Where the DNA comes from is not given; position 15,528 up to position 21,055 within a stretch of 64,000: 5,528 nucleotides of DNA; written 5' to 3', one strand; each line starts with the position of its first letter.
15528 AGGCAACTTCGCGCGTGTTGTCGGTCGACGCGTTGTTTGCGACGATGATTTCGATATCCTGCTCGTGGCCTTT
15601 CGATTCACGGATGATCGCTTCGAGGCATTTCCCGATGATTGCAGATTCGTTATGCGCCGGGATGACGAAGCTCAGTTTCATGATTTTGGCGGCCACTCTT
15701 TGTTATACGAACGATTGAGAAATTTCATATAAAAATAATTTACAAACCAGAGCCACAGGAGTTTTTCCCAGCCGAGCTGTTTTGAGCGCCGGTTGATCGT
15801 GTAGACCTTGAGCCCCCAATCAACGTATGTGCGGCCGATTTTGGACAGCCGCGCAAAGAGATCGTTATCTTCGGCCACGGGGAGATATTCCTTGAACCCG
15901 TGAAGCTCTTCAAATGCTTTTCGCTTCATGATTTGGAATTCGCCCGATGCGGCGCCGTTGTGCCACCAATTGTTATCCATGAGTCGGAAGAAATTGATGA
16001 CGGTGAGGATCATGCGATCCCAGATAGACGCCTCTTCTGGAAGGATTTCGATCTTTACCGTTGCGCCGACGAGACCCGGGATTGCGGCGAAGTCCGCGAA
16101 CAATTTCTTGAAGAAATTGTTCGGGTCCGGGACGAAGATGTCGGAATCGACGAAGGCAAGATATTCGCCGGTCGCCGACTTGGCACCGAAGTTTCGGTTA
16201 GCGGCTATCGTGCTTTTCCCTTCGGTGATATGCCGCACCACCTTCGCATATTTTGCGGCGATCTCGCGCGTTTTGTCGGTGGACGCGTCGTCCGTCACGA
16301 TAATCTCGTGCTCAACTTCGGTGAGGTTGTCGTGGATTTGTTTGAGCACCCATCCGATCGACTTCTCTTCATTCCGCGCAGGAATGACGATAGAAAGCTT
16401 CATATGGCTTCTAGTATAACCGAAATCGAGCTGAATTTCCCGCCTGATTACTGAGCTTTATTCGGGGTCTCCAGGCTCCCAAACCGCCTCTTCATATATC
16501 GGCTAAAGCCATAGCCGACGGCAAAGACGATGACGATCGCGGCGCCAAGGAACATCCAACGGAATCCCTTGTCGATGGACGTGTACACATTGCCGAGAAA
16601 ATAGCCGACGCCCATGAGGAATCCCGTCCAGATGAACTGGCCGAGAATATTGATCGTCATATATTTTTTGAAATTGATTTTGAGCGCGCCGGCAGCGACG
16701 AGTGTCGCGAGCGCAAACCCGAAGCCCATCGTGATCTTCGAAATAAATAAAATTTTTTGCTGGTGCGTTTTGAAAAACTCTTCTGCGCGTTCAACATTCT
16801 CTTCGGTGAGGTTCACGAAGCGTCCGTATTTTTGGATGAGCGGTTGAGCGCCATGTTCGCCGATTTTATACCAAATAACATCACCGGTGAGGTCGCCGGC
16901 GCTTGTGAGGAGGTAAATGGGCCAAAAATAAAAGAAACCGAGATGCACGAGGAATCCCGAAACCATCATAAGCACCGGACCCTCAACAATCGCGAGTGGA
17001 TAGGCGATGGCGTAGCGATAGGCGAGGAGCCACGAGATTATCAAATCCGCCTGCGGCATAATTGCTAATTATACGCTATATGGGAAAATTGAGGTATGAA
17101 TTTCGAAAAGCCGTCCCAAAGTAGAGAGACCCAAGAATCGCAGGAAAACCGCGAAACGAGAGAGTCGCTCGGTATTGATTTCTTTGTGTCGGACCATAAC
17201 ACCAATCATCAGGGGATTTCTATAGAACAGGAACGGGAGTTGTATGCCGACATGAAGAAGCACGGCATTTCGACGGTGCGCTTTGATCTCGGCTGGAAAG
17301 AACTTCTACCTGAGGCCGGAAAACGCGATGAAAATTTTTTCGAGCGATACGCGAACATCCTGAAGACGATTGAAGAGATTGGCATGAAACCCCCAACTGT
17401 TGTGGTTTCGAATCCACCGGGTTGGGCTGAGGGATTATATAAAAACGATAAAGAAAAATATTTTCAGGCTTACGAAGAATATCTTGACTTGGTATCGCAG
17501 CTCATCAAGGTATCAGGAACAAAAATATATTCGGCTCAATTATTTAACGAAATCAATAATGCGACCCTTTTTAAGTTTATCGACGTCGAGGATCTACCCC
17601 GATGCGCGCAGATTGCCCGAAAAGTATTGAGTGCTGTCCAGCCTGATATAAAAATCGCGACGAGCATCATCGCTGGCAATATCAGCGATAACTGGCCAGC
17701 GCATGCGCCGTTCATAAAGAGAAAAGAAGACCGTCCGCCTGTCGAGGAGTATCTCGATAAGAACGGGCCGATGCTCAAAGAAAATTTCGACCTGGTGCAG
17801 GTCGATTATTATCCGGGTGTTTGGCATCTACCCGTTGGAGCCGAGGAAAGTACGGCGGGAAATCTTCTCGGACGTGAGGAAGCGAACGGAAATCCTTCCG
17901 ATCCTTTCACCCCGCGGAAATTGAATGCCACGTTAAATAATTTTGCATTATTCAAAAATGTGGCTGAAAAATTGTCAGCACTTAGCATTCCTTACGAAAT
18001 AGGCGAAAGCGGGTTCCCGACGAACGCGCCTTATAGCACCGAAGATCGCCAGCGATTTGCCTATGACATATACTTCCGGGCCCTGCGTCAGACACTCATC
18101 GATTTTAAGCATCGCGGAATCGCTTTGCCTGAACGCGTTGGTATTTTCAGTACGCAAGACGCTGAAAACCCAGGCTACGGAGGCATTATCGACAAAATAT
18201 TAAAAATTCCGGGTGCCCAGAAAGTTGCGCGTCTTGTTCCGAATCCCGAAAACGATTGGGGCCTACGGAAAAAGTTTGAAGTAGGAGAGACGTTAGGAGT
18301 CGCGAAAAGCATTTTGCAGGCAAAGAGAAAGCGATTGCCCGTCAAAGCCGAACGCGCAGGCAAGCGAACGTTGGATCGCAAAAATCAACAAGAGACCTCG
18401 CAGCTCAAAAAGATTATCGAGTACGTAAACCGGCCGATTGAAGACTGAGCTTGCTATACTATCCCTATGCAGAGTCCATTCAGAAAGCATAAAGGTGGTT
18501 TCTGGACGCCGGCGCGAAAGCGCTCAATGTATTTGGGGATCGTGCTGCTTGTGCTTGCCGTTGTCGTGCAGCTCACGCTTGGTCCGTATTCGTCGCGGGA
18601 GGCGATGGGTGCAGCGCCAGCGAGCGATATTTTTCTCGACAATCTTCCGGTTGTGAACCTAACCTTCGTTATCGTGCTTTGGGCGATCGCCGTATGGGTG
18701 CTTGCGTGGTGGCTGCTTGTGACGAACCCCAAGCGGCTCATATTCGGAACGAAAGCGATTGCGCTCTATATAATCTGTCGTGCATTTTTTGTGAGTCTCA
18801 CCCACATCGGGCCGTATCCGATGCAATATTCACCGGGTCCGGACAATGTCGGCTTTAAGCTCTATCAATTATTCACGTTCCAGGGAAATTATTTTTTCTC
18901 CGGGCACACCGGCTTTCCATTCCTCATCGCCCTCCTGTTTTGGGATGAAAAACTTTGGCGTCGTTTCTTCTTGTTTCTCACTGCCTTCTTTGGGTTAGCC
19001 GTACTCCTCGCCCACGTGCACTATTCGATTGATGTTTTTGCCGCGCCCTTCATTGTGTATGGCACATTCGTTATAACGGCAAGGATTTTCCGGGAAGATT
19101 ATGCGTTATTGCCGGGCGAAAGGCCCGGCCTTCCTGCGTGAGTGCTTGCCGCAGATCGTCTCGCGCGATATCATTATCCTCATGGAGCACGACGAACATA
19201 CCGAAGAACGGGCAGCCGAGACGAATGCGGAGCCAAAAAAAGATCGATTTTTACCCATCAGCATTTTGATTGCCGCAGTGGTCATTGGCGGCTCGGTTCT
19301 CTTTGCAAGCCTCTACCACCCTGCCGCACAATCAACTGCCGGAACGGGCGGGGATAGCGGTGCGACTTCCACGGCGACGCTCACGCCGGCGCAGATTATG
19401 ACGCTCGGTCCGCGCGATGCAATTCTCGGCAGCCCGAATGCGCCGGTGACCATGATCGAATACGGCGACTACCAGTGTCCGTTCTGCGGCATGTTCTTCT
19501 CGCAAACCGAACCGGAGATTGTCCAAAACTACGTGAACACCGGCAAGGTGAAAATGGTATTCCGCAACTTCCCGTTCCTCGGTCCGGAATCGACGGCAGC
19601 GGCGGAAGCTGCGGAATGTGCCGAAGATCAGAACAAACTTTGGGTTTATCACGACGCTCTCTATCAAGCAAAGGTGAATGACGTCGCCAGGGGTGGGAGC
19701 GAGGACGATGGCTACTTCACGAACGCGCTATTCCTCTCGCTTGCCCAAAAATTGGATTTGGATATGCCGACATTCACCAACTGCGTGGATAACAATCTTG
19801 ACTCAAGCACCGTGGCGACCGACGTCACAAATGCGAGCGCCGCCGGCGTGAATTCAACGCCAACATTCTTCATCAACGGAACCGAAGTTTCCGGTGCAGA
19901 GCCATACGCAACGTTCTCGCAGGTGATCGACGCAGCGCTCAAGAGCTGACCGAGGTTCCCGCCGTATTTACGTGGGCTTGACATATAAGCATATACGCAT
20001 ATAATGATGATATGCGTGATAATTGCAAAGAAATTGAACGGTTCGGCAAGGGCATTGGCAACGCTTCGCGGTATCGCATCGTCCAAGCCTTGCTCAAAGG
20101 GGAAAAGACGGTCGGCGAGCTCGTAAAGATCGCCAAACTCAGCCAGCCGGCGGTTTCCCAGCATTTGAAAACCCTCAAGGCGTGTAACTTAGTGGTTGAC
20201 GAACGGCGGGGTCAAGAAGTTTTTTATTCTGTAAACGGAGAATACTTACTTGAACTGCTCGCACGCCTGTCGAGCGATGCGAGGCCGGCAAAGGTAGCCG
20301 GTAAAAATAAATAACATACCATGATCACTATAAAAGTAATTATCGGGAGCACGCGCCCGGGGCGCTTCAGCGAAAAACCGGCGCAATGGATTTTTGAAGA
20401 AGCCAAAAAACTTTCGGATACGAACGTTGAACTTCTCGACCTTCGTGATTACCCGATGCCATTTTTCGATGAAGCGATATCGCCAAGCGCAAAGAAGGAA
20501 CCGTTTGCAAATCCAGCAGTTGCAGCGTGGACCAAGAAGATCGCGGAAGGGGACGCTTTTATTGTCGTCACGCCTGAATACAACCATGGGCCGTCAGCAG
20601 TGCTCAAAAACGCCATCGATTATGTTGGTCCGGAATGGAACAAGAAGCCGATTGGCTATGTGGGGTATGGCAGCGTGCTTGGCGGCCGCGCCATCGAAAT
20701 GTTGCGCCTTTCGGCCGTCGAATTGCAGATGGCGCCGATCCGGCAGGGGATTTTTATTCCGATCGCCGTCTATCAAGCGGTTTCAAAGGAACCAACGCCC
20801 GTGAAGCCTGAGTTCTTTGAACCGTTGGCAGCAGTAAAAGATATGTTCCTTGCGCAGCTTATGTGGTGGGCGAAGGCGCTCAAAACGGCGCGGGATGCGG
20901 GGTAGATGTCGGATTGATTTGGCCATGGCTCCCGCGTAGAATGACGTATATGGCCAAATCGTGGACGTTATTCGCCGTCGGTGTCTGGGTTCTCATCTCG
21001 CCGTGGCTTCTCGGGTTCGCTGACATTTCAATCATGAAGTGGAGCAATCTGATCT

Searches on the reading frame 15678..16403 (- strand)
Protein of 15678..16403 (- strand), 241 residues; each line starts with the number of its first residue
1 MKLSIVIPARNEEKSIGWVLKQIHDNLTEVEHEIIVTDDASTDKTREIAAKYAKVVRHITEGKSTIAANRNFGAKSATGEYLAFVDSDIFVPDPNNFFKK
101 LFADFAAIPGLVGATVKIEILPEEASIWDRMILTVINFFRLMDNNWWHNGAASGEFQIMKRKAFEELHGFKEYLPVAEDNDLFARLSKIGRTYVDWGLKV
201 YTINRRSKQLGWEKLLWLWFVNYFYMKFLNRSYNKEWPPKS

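Call 36: search_protein_families(library=pfam, proteins=[window:15678-16403:-], max_evalue=0.001)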
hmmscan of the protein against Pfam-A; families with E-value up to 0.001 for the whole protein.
window:15678-16403:- (241 aa): 5 families
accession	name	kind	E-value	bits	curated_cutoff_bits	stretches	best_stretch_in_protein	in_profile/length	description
PF00535.33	Glycos_transf_2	-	2.5e-26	93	23.3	1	4-167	1-167/168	Glycosyl transferase family 2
PF10111.15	Glyco_tranf_2_2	-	2.6e-14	53.8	27.3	1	4-188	1-201/276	Glycosyltransferase like family 2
PF13506.12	Glyco_transf_21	-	2.3e-05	24.4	21.7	1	73-192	25-143/174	Glycosyl transferase family 21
PF13641.12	Glyco_tranf_2_3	-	9e-05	23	27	1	3-190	3-198/230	Glycosyltransferase like family 2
PF13704.12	Glyco_tranf_2_4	-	0.00047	21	27.5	1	10-90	1-83/98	Glycosyl transferase family 2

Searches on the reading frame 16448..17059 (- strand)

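Call 36: search_protein_families(library=pfam, proteins=[window:16448-17059:-], max_evalue=0.001)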
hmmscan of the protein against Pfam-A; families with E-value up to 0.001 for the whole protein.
window:16448-17059:- (203 aa): 1 family
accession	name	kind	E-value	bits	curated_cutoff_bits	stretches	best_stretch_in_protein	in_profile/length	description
PF09335.16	VTT_dom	-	9.9e-13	49.1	33.9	1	35-153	5-122/123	VTT domain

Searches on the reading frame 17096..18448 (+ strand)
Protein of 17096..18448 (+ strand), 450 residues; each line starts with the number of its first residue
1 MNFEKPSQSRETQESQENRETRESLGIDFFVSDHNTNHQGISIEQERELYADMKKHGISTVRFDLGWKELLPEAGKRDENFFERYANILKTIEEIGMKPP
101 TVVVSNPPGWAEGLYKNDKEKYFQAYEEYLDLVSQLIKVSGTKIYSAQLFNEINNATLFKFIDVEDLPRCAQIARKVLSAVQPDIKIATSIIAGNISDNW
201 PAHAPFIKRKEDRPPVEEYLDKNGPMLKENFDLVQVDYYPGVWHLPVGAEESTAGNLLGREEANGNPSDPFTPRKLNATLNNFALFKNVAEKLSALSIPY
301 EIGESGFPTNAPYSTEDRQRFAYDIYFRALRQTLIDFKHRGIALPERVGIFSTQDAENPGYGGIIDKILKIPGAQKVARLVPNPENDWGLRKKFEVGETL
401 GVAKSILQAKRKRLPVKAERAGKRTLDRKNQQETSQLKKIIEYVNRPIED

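Call 36: search_protein_families(library=pfam, proteins=[window:17096-18448:+], max_evalue=0.001)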
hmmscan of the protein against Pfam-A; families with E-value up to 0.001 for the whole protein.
window:17096-18448:+ (450 aa): 1 family
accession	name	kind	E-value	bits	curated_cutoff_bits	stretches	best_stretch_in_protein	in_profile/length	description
PF00150.24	Cellulase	-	0.00024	21.2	23.5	1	43-128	21-107/272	Cellulase (glycosyl hydrolase family 5)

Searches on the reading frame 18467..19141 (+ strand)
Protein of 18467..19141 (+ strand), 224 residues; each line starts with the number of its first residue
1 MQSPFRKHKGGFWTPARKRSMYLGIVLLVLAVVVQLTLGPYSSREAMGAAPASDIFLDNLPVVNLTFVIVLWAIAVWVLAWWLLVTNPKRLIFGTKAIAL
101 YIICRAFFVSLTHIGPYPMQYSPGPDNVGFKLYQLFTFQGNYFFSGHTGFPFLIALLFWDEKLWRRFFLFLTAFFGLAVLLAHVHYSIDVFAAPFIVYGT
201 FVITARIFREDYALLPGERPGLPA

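Call 36: search_protein_families(library=pfam, proteins=[window:18467-19141:+], max_evalue=0.001)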
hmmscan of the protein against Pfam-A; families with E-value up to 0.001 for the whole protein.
window:18467-19141:+ (224 aa): 2 families
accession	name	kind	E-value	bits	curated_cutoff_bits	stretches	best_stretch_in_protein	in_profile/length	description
PF14360.12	PAP2_C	-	1.7e-07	32.1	27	1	140-203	3-71/74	PAP2 superfamily C-terminal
PF01569.27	PAP2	-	4.3e-05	23.7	27.2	1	140-207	48-124/130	PAP2 superfamily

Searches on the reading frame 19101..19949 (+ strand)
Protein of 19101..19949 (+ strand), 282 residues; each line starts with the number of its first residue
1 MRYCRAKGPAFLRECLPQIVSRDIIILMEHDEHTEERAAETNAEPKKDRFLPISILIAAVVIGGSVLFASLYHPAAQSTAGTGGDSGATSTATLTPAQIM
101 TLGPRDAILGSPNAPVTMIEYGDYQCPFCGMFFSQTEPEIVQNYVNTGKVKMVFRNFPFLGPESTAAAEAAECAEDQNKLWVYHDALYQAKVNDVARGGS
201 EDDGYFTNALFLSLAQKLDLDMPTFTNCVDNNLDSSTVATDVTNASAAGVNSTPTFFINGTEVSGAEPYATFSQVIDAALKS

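Call 36: search_protein_families(library=pfam, proteins=[window:19101-19949:+], max_evalue=0.001)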
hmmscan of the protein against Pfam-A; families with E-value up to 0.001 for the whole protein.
window:19101-19949:+ (282 aa): 2 families
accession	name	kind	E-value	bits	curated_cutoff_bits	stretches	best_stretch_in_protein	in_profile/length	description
PF13462.12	Thioredoxin_4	-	3.8e-37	128.5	23.2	1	106-278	5-165/165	Thioredoxin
PF01323.26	DSBA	-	1.8e-14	54.4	25.6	1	118-276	2-190/191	DSBA-like thioredoxin domain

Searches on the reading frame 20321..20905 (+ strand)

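Call 36: search_protein_families(library=pfam, proteins=[window:20321-20905:+], max_evalue=0.001)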
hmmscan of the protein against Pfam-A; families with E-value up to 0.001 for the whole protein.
window:20321-20905:+ (194 aa): 2 families
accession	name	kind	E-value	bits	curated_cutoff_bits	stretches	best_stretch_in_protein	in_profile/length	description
PF03358.20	FMN_red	-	1.8e-35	122.2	24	1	4-145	3-145/152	NADPH-dependent FMN reductase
PF02525.22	Flavodoxin_2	-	2.3e-10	41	27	1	5-102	4-103/198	Flavodoxin-like fold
